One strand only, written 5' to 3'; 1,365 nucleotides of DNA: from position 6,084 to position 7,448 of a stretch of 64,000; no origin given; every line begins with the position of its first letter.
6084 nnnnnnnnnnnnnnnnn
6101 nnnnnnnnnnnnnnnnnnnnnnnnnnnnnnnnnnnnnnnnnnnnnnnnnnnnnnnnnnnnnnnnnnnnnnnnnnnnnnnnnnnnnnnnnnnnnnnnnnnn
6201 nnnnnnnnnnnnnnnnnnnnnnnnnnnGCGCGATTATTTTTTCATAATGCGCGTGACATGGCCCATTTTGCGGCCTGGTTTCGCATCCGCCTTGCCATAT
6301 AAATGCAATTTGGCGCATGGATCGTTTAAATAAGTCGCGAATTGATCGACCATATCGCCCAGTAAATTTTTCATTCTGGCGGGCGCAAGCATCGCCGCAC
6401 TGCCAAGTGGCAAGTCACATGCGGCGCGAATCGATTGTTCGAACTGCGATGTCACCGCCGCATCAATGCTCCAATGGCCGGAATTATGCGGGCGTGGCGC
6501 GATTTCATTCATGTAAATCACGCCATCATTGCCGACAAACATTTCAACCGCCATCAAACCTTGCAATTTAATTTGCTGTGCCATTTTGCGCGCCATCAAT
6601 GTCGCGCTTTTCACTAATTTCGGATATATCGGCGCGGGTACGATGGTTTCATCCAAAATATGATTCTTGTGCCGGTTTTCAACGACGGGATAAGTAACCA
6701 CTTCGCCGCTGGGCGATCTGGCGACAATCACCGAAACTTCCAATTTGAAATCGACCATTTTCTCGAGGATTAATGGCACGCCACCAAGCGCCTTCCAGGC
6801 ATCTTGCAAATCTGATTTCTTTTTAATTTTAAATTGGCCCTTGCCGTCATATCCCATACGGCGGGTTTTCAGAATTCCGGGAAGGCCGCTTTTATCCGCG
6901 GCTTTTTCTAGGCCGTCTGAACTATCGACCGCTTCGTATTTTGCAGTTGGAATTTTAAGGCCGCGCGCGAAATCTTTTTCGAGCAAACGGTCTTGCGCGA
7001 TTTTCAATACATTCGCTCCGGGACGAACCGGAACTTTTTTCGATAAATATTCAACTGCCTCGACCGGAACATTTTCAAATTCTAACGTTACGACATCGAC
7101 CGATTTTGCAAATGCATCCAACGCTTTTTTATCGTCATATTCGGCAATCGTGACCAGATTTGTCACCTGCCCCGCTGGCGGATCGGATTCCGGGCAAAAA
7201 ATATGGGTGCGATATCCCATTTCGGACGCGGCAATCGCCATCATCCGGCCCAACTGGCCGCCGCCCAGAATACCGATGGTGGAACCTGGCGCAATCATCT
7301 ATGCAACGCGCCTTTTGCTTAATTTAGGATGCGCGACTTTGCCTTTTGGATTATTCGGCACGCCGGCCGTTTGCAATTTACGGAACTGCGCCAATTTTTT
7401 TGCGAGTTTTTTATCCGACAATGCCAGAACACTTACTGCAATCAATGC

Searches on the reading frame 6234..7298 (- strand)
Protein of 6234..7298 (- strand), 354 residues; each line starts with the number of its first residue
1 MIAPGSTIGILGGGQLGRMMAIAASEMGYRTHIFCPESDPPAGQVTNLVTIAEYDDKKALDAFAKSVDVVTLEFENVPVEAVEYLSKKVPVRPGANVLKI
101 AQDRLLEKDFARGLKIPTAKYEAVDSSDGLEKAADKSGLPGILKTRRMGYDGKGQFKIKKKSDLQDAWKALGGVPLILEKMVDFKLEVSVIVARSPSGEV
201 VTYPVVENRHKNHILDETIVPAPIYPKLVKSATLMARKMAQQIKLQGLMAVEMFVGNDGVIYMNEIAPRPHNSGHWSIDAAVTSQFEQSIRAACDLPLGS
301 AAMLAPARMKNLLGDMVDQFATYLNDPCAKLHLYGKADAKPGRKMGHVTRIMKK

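Call 37: search_protein_families(library=pfam, max_evalue=1e-8, proteins=[window:6234-7298:-])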
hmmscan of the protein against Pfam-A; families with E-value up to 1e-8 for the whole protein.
window:6234-7298:- (354 aa): 3 families
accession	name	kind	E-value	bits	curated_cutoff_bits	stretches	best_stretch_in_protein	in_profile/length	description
PF02222.28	ATP-grasp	-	6.1e-59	199.1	27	1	111-286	3-179/179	ATP-grasp domain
PF22660.2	RS_preATP-grasp-like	-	6.6e-33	113.4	27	1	7-102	3-98/98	Ribonucleotide synthetase preATP-grasp domain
PF17769.7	PurK_C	-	2.5e-15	56.3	22.6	1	307-351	1-46/56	Phosphoribosylaminoimidazole carboxylase C-terminal domain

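Call 43: list_cluster_members(proteins=[window:6237-7298:-, window:8219-9391:+, window:9414-10295:+, window:4228-5307:-, window:2104-3099:-, window:58352-60181:-, window:61552-62826:-, window:56579-57760:-, window:45214-45726:+, window:45747-46700:+])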
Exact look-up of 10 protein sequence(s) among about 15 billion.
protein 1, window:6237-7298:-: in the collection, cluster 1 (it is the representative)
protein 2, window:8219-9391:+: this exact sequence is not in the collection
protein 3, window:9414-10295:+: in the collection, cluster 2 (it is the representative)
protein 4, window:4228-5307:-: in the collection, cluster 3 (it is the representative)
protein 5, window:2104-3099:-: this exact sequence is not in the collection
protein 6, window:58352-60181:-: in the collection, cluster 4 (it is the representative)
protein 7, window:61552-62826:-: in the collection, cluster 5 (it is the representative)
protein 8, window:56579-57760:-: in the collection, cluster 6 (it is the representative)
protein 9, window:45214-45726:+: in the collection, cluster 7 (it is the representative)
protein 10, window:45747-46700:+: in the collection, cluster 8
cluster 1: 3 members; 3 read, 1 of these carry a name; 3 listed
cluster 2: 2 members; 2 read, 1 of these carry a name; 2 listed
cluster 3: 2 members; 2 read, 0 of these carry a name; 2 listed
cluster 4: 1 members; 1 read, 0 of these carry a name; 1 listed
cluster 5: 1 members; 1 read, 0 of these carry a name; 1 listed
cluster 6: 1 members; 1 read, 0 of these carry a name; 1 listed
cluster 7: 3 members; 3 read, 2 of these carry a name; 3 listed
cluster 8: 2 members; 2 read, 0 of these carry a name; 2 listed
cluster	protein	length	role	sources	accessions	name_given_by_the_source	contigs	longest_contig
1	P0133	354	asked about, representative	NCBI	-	-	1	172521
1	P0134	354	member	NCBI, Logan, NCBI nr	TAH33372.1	MAG: 5-(carboxyamino)imidazole ribonucleotide synthase [Alphaproteobacteria bacterium]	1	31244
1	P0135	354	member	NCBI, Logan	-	-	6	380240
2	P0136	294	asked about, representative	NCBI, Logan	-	-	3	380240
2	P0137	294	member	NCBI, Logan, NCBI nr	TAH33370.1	MAG: transporter substrate-binding domain-containing protein [Alphaproteobacteria ...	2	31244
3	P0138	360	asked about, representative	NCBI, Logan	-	-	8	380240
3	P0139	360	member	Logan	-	-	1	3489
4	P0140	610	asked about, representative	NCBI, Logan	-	-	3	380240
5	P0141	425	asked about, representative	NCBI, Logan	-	-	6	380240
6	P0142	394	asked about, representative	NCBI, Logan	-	-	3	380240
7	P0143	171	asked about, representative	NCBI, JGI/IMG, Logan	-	peptidoglycan-associated lipoprotein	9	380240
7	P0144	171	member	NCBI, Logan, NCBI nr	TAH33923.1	MAG: peptidoglycan-associated lipoprotein Pal [Alphaproteobacteria bacterium]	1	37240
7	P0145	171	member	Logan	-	-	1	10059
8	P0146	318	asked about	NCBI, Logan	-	-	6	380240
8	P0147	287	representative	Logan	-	-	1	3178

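Call 45: find_encoding_contigs(protein=P0135, flank=10000, max_places=8)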
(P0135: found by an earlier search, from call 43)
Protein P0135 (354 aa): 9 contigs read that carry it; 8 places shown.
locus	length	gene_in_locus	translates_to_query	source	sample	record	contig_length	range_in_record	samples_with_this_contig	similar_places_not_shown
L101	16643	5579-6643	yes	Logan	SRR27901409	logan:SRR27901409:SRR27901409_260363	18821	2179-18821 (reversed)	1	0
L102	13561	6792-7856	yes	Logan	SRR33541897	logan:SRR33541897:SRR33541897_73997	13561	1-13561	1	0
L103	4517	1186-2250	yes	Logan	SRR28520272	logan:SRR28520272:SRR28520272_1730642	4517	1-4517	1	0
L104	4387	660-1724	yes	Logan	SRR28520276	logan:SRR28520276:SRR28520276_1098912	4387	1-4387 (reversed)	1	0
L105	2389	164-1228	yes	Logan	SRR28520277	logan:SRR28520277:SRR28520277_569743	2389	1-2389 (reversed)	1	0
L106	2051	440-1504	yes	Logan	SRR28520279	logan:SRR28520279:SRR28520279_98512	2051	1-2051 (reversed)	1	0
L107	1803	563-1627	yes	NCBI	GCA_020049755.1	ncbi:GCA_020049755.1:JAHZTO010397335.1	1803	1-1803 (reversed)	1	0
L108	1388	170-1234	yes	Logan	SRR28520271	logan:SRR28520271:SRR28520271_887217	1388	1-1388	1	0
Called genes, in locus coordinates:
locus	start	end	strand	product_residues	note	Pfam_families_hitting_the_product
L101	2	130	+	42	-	?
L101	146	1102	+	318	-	PF00532:Peripla_BP_1, PF13377:Peripla_BP_3 (faint), PF13407:Peripla_BP_4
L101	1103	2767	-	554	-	-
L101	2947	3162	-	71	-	PF04325:DUF465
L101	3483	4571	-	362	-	PF00365:PFK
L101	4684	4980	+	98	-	PF04325:DUF465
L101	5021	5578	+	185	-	PF00731:AIRC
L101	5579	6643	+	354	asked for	PF22660:RS_preATP-grasp-like, PF02222:ATP-grasp, PF07478:Dala_Dala_lig_C (weak), PF17769:PurK_C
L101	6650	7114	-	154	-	PF01316:Arg_repressor, PF02863:Arg_repressor_C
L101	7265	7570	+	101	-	-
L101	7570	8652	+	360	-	-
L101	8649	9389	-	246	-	PF08511:COQ9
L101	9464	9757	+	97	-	PF01165:Ribosomal_S21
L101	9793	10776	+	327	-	-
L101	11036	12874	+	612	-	PF08811:DUF1800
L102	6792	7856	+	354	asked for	PF22660:RS_preATP-grasp-like, PF02222:ATP-grasp, PF07478:Dala_Dala_lig_C (weak), PF17769:PurK_C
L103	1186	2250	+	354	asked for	PF22660:RS_preATP-grasp-like, PF02222:ATP-grasp, PF07478:Dala_Dala_lig_C (weak), PF17769:PurK_C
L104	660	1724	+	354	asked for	PF22660:RS_preATP-grasp-like, PF02222:ATP-grasp, PF07478:Dala_Dala_lig_C (weak), PF17769:PurK_C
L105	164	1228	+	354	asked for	PF22660:RS_preATP-grasp-like, PF02222:ATP-grasp, PF07478:Dala_Dala_lig_C (weak), PF17769:PurK_C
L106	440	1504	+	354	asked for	PF22660:RS_preATP-grasp-like, PF02222:ATP-grasp, PF07478:Dala_Dala_lig_C (weak), PF17769:PurK_C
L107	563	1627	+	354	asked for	PF22660:RS_preATP-grasp-like, PF02222:ATP-grasp, PF07478:Dala_Dala_lig_C (weak), PF17769:PurK_C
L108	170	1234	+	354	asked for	PF22660:RS_preATP-grasp-like, PF02222:ATP-grasp, PF07478:Dala_Dala_lig_C (weak), PF17769:PurK_C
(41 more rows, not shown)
